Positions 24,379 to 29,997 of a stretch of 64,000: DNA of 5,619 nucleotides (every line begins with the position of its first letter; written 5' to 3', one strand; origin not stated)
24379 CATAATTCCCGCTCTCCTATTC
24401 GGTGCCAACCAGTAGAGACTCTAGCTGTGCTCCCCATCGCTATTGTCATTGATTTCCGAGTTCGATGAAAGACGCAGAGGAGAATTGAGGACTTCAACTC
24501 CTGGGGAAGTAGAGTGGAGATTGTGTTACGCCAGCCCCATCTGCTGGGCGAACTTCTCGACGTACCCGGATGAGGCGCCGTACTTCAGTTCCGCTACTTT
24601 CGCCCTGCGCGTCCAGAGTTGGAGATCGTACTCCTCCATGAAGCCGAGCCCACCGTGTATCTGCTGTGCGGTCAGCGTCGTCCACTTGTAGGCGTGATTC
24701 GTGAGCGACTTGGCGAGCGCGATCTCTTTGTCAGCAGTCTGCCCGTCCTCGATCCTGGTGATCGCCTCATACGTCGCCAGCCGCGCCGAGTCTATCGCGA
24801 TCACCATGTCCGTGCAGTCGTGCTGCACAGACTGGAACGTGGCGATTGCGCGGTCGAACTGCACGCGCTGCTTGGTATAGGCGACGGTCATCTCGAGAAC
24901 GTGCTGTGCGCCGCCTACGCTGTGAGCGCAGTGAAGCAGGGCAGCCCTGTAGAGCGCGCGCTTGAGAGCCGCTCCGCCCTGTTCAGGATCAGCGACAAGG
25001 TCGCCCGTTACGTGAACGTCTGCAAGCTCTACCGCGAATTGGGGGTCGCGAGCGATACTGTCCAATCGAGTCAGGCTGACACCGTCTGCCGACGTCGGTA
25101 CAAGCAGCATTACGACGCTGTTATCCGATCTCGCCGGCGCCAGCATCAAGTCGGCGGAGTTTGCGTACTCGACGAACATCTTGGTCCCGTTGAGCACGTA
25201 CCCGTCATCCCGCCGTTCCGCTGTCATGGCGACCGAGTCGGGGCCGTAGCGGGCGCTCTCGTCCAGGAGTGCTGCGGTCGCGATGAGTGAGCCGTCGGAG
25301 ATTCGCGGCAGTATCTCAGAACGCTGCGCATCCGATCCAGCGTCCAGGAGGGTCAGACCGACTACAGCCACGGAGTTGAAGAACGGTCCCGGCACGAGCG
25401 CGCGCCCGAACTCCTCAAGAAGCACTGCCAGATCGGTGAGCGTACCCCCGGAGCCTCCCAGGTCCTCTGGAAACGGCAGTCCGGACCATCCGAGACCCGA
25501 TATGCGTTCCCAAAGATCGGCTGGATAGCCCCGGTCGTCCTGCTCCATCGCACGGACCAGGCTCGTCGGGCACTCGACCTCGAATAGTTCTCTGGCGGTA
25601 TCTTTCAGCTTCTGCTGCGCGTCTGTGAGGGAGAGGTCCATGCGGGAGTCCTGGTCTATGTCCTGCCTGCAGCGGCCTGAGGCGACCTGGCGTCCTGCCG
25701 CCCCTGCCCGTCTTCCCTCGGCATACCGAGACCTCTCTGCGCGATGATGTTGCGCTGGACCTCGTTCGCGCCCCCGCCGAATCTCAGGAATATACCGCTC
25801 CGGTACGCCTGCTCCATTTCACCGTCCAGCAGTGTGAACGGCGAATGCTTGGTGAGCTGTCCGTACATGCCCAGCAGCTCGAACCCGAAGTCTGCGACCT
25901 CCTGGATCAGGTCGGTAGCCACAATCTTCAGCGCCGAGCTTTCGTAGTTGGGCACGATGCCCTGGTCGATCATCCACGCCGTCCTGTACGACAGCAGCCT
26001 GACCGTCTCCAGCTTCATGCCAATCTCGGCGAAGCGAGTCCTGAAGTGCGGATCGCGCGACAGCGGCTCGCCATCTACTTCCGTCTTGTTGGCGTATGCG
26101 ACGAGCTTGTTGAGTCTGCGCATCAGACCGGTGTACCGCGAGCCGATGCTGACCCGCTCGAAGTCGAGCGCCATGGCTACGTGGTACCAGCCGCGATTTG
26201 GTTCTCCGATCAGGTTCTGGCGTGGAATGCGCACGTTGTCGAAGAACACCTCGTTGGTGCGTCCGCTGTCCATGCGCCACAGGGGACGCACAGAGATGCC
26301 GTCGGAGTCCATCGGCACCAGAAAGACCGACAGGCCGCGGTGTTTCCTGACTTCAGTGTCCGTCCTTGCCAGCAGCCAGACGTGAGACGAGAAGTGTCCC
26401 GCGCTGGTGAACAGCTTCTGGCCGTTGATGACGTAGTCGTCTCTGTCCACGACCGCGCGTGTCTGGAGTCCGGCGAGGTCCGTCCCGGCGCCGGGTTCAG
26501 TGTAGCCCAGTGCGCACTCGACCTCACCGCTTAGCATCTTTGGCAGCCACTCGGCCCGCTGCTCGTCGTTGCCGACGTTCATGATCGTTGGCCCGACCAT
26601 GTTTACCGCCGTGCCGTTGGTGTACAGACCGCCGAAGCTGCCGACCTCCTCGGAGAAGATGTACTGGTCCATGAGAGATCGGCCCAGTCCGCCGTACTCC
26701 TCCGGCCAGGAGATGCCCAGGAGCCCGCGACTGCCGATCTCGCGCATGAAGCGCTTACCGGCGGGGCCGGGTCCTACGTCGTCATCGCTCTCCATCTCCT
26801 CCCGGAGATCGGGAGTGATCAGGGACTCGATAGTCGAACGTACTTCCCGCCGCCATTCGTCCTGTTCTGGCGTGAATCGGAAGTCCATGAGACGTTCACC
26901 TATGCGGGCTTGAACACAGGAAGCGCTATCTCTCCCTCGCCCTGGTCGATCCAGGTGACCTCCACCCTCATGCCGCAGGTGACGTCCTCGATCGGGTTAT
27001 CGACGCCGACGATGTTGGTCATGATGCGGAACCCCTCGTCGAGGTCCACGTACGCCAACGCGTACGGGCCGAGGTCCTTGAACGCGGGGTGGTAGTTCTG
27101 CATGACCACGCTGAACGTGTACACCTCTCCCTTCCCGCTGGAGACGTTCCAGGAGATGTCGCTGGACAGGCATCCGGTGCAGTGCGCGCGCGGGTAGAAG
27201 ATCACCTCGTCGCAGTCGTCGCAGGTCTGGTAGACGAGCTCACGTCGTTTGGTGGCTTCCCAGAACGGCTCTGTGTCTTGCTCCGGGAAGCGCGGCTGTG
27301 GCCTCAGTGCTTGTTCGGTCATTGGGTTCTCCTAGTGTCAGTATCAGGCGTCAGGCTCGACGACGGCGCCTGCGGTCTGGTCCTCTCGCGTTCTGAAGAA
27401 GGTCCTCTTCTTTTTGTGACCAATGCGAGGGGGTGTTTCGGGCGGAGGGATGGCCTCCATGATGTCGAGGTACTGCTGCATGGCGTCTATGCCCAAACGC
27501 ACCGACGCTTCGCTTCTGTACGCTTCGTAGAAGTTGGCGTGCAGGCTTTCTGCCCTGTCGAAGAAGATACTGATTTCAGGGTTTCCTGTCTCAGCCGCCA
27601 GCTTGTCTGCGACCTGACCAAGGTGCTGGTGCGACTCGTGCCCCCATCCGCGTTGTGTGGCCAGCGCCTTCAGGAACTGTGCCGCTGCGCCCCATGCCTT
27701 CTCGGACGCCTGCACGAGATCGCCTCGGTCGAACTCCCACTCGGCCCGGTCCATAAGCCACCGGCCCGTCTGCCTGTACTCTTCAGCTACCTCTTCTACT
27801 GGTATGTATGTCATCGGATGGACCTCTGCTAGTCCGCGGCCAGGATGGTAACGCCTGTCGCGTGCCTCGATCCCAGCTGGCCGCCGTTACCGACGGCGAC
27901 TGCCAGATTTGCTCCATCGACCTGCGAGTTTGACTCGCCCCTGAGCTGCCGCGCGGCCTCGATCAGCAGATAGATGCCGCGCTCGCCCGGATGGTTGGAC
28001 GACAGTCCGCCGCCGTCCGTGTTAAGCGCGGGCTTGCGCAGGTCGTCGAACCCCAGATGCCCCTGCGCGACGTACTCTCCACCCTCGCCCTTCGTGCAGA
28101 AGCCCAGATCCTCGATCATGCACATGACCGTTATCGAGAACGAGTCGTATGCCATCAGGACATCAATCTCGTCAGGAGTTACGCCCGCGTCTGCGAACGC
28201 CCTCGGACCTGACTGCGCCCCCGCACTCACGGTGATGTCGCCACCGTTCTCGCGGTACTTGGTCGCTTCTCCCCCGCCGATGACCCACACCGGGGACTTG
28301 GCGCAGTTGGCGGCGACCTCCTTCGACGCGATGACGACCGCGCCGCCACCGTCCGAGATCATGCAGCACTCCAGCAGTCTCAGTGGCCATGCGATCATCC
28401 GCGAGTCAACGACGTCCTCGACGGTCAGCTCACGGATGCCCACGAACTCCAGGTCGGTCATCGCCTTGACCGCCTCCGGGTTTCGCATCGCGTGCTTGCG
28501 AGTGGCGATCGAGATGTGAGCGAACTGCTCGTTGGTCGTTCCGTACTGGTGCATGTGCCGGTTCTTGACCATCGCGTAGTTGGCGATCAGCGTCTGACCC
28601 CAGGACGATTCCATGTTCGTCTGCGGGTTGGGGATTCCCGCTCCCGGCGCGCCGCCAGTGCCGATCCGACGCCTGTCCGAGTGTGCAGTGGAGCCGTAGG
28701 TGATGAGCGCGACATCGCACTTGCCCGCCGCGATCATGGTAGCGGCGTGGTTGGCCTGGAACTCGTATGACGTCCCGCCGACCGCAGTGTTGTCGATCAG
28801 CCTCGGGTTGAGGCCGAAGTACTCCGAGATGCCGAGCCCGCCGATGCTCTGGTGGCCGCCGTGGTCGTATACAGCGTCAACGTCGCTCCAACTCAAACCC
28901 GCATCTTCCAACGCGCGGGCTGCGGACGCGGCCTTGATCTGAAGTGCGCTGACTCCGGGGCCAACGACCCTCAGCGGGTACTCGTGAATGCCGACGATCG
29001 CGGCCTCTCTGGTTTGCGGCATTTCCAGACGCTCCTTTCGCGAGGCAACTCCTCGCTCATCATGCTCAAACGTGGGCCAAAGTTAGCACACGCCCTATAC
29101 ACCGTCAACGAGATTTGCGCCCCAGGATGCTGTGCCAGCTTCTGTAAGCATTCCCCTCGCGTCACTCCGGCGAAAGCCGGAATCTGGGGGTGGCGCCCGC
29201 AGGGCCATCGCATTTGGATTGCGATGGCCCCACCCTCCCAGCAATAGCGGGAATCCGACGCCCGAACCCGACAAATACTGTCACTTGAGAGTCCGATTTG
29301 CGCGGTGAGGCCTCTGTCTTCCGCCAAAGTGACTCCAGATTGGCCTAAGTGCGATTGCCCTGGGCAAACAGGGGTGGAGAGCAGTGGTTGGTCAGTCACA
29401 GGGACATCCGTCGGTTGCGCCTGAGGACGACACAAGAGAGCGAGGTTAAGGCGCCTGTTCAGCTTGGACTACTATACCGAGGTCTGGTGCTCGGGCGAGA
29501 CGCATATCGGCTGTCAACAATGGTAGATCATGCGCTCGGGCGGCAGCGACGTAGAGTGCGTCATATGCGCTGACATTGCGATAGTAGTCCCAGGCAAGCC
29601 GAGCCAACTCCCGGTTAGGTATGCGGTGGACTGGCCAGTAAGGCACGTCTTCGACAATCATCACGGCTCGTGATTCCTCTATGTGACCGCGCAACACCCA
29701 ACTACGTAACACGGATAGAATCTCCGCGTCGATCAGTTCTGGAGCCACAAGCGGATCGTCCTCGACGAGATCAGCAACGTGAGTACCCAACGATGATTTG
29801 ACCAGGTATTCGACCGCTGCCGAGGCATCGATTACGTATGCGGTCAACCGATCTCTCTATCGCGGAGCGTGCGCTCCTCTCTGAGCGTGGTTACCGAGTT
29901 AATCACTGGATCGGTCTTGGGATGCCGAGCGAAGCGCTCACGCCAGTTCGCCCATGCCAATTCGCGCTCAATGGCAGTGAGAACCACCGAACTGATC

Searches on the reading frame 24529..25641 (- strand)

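Call 33: search_protein_families(library=pfam, proteins=[window:24529-25641:-], max_evalue=0.0001)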
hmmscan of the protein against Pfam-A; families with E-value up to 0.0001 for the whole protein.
window:24529-25641:- (371 aa): 4 families
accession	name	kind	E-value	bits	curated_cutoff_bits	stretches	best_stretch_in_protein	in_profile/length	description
PF00441.29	Acyl-CoA_dh_1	-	2.2e-28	99.7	22.4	1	221-357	2-138/150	Acyl-CoA dehydrogenase, C-terminal domain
PF02771.21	Acyl-CoA_dh_N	-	5.1e-20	72.4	22.9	1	6-117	1-112/113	Acyl-CoA dehydrogenase, N-terminal domain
PF02770.24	Acyl-CoA_dh_M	-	5.4e-10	39.7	33.3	1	134-196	13-82/97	Acyl-CoA dehydrogenase, middle domain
PF08028.16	Acyl-CoA_dh_2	-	3.4e-08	34.3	22.7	1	235-351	1-127/134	Acyl-CoA dehydrogenase, C-terminal domain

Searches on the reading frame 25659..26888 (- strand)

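Call 33: search_protein_families(library=pfam, proteins=[window:25659-26888:-], max_evalue=0.0001)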
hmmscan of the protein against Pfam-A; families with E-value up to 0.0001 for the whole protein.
window:25659-26888:- (410 aa): 3 families
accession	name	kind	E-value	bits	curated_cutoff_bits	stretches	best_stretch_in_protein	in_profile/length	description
PF00441.29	Acyl-CoA_dh_1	-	1.2e-30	107.1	22.4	1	231-386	1-149/150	Acyl-CoA dehydrogenase, C-terminal domain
PF02771.21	Acyl-CoA_dh_N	-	1.3e-22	80.7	22.9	1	6-122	1-113/113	Acyl-CoA dehydrogenase, N-terminal domain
PF02770.24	Acyl-CoA_dh_M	-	8.5e-22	77.6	33.3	1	126-219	1-97/97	Acyl-CoA dehydrogenase, middle domain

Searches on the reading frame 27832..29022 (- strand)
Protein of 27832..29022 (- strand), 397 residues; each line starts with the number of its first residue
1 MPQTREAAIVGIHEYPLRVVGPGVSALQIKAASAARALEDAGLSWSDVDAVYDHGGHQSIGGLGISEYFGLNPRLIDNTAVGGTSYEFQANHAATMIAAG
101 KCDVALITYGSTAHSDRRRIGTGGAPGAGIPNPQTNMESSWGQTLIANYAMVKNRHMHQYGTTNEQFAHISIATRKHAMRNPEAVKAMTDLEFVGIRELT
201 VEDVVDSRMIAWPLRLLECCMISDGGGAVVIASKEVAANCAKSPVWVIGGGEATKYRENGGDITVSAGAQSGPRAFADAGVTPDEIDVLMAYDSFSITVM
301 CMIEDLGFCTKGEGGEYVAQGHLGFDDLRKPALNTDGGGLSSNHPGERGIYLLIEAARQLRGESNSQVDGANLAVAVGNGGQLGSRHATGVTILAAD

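Call 33: search_protein_families(library=pfam, proteins=[window:27832-29022:-], max_evalue=0.0001)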
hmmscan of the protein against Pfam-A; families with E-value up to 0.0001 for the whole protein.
window:27832-29022:- (397 aa): 2 families
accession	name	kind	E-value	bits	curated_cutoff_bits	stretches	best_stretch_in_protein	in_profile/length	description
PF22691.2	Thiolase_C_1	-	4.6e-43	146.9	28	1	259-387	11-138/144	Thiolase C-terminal domain-like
PF02803.24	Thiolase_C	-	3.9e-05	23.7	27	0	269-380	25-116/123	Thiolase, C-terminal domain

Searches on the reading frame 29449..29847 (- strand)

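Call 34: search_protein_families(library=pfam, proteins=[window:29449-29847:-], max_evalue=0.0001)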
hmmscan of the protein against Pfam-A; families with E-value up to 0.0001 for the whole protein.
window:29449-29847:- (133 aa): 1 family
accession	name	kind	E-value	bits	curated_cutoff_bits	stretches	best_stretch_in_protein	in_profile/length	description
PF01850.27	PIN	-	3.7e-13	50.6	23.6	1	4-121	1-118/120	PIN domain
